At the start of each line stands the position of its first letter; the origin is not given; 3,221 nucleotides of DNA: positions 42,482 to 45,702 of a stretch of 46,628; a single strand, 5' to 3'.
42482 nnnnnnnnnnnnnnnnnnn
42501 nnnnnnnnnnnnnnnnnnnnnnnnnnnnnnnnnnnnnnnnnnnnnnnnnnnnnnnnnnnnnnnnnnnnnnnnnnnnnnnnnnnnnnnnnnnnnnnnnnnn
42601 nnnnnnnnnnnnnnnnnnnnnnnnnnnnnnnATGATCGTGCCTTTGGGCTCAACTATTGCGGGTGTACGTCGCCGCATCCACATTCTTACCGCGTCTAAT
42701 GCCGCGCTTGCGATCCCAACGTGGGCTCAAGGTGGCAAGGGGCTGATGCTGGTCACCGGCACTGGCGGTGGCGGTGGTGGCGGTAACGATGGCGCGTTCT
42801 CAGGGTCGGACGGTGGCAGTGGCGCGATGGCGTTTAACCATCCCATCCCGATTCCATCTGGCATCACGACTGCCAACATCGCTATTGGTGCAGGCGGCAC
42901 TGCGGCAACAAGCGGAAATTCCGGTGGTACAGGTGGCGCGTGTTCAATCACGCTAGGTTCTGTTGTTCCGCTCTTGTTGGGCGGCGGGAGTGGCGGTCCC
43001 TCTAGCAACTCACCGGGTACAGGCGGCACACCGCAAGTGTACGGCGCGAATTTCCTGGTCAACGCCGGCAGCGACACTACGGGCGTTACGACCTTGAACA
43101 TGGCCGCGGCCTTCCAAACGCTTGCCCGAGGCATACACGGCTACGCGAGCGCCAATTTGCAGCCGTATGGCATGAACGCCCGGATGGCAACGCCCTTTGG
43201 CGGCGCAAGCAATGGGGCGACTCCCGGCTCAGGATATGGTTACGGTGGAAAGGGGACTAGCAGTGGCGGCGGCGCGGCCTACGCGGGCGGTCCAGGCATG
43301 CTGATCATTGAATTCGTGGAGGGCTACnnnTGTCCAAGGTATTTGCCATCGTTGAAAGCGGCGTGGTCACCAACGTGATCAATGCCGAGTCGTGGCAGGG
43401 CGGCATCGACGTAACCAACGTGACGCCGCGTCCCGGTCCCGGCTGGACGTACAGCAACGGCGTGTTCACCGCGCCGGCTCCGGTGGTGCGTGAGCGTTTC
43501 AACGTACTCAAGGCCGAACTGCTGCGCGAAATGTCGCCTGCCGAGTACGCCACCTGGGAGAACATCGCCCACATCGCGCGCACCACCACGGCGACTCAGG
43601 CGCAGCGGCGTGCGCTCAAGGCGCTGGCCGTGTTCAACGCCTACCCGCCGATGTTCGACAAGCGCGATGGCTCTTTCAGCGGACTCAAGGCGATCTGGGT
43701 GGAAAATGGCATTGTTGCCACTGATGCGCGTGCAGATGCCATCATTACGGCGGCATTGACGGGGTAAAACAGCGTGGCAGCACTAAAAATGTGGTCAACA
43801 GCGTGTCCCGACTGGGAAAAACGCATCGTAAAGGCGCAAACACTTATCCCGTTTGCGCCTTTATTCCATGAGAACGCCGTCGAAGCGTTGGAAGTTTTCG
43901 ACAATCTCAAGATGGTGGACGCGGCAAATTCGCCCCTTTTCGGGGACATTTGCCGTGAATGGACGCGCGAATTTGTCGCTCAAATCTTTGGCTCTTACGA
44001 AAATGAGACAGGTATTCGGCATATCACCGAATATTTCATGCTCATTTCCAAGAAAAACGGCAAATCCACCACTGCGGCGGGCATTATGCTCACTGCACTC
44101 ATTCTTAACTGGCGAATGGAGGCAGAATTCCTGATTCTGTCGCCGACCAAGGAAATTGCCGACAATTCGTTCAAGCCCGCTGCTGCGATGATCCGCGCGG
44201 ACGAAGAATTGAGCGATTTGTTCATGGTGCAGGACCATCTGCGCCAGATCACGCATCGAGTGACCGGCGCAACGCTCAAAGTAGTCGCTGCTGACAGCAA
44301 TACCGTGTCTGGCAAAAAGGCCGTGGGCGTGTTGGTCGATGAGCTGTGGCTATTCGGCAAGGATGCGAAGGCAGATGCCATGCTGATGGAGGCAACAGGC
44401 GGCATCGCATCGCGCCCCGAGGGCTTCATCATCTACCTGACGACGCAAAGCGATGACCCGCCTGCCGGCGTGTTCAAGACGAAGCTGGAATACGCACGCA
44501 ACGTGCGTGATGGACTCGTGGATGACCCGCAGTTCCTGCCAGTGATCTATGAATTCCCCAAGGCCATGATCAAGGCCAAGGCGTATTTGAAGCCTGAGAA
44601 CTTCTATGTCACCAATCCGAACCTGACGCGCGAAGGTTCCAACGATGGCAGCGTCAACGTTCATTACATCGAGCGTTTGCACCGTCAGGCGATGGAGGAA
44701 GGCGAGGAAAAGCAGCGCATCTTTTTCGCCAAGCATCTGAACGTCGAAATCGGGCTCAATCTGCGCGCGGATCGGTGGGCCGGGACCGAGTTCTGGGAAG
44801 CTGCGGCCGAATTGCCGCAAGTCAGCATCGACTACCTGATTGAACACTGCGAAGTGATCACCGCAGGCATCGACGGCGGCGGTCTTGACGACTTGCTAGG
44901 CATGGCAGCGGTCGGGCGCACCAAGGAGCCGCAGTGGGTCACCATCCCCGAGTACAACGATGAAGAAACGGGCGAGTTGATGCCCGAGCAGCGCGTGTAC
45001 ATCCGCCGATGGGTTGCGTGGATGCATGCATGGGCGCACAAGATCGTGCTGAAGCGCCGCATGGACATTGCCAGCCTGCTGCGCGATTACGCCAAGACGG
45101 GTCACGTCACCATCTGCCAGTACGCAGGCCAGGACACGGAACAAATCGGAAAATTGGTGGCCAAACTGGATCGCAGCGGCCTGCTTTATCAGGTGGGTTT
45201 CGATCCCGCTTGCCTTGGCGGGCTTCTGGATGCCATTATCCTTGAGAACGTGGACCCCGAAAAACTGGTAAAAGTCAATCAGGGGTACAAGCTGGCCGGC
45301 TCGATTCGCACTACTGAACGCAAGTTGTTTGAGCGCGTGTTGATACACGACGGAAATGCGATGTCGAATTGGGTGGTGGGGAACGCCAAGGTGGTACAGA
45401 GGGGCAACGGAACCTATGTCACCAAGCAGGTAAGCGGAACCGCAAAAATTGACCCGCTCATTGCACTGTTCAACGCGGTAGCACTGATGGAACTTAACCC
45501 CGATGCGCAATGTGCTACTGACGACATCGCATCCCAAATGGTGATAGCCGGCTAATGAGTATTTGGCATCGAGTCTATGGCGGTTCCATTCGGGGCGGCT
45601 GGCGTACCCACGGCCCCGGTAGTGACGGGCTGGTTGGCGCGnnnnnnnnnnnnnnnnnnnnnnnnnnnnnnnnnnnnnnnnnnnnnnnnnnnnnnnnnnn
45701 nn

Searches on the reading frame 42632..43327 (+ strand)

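Call 27: search_protein_families(library=phrogs, proteins=[window:42632-43327:+], max_evalue=0.001)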
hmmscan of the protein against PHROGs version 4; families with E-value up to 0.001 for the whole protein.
window:42632-43327:+ (232 aa): 0 families

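Call 56: search_protein_families(library=pfam, proteins=[window:42632-43327:+], max_evalue=0.01)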
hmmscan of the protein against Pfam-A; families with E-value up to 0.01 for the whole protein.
window:42632-43327:+ (232 aa): 1 family
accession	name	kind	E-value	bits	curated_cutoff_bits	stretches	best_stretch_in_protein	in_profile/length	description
PF21722.4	Gly_rich_2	-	5.4e-06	27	24.3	1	26-228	8-225/226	Glycine-rich domain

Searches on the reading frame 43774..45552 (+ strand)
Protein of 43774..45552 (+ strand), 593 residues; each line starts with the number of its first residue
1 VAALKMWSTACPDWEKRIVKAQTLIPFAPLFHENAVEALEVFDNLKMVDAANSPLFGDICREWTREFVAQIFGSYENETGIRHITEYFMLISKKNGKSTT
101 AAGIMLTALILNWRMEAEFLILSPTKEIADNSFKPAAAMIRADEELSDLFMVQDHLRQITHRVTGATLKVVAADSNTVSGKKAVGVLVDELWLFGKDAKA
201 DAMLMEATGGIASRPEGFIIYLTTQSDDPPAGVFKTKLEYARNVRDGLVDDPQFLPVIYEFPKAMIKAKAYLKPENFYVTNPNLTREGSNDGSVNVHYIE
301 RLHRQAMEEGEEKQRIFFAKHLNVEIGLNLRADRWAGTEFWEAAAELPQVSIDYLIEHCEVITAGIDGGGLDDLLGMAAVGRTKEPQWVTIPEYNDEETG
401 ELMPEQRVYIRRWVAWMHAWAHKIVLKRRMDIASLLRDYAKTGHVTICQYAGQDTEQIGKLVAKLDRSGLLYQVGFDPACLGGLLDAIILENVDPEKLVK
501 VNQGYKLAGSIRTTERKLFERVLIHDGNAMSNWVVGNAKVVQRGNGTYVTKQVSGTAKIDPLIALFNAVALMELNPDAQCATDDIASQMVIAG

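Call 27: search_protein_families(library=phrogs, proteins=[window:43774-45552:+], max_evalue=0.001)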
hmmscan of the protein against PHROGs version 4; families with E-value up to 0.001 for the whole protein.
window:43774-45552:+ (593 aa): 7 families
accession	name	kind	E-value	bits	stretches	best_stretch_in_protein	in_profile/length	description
phrog_9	-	head and packaging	3e-103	348.2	1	32-579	182-670/812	terminase large subunit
phrog_7622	-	head and packaging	1.4e-84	284.2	1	5-225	3-221/224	terminase large subunit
phrog_35587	-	head and packaging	1.8e-68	231.2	1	170-368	1-191/191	terminase large subunit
phrog_2699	-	head and packaging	1.3e-54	186.2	2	411-580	132-302/315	terminase large subunit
phrog_11206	-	unknown function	8.8e-28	97.6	1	5-103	3-100/101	-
phrog_4914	-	head and packaging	7.5e-17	62.6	1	62-181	83-208/213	terminase large subunit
phrog_7331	-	head and packaging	5.2e-13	49.6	1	497-585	16-105/113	terminase large subunit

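Call 83: search_dna_similar(query=window:43774-45552:+, collection=phages, mode=protein, max_rows=12)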
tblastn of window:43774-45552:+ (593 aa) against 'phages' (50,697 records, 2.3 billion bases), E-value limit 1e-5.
Records with a match: 795; places in all: 796; records where one place covers at least 80% of the query: 224.
Best place of each record, by identity: <60% 795.
By first word of the organism name: Vibrio 119; Paenibacillus 107; Staphylococcus 107; Mycobacterium 71; Stx1a-converting 36; Moraxella 31; Burkholderia 27; Pseudomonas 24; Clostridium 19; Stx2c-converting 17; and 59 more.
By host as written in the record: - 191; Mycobacterium smegmatis mc2 155 46; Staphylococcus aureus 44; Paenibacillus larvae 42; Moraxella catarrhalis 31; Burkholderia sp. 19; Paenibacillus larvae ATCC 9545 17; Pseudomonas aeruginosa 14; and 215 more.
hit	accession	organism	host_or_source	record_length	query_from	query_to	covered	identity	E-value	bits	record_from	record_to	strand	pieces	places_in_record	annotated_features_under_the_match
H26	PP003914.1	Pseudomonas phage vB_Pae_U2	Pseudomonas aeruginosa ST773 ...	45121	6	584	98%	55.3%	0e+0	597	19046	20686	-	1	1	terminase large subunit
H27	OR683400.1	Pseudomonas phage Alize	Pseudomonas aeruginosa F002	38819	6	584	98%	55.3%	0e+0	595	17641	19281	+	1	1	terminase large subunit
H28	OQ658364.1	Pseudomonas phage sp.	Pseudomonas aeruginosa PACL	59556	6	584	98%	55.1%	0e+0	595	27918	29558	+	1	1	putative large subunit terminase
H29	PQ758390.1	Pseudomonas phage 5400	Pseudomonas aeruginosa 147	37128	6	584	98%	55.1%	0e+0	595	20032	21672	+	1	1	hypothetical protein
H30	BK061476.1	Pseudomonas phage vB_PaeS-D14B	Pseudomonas aeruginosa strain 1-13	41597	6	584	98%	55.1%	0e+0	595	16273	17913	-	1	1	Terminase large subunit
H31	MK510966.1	Pseudomonas phage vB_Pae_CF53a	Pseudomonas aeruginosa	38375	6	584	98%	54.4%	0e+0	583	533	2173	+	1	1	terminase large subunit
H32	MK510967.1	Pseudomonas phage vB_Pae_CF54a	Pseudomonas aeruginosa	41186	6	584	98%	54.4%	0e+0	583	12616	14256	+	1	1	terminase large subunit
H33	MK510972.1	Pseudomonas phage vB_Pae_CF121c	Pseudomonas aeruginosa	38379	6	584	98%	54.4%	0e+0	583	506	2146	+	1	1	terminase large subunit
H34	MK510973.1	Pseudomonas phage vB_Pae_CF127a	Pseudomonas aeruginosa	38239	6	584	98%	54.4%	0e+0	583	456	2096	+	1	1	terminase large subunit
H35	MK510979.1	Pseudomonas phage vB_Pae_BR52a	Pseudomonas aeruginosa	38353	6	584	98%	54.4%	0e+0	583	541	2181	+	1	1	terminase large subunit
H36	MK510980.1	Pseudomonas phage vB_Pae_BR123a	Pseudomonas aeruginosa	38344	6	584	98%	54.4%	0e+0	583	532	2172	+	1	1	terminase large subunit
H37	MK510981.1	Pseudomonas phage vB_Pae_BR143a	Pseudomonas aeruginosa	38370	6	584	98%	54.4%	0e+0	583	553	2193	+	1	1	terminase large subunit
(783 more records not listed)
